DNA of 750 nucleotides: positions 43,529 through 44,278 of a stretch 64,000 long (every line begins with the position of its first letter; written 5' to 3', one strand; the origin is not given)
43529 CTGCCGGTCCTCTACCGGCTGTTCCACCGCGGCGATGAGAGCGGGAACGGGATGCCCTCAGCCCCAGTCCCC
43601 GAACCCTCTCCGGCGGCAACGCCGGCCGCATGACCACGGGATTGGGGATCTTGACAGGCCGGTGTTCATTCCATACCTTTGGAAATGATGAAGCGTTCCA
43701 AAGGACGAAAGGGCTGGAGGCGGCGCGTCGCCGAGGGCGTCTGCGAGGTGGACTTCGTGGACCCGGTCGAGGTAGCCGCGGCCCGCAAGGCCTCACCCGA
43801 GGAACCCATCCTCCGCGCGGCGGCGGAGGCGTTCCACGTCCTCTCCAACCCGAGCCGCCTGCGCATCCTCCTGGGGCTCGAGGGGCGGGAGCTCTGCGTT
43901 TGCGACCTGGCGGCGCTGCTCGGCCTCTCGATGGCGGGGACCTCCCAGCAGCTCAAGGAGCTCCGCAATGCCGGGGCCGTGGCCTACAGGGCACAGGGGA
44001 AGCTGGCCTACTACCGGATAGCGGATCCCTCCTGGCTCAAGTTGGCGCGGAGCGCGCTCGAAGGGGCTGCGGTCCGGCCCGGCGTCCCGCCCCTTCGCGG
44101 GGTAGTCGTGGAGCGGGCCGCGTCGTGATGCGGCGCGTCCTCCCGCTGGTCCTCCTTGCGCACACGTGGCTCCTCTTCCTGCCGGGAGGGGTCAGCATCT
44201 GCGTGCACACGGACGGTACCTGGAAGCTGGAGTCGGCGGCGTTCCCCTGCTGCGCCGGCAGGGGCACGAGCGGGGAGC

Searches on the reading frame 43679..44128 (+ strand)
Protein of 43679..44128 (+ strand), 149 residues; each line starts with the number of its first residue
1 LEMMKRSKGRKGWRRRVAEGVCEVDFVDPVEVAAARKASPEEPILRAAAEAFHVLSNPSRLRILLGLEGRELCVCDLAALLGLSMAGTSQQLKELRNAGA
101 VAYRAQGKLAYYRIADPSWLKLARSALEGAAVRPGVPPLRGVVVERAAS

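Call 26: search_protein_families(library=pfam, proteins=[window:43679-44128:+], max_evalue=0.01)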
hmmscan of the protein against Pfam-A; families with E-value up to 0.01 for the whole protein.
window:43679-44128:+ (149 aa): 3 families
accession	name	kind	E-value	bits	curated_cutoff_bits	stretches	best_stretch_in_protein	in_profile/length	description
PF01022.26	HTH_5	-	6.6e-12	45.6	22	1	57-101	1-45/47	Bacterial regulatory protein, arsR family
PF12840.13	HTH_20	-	2e-07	31.3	27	1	55-102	1-49/51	Helix-turn-helix domain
PF13545.12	HTH_Crp_2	-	0.00089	19.6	27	1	76-121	27-68/70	Crp-like helix-turn-helix domain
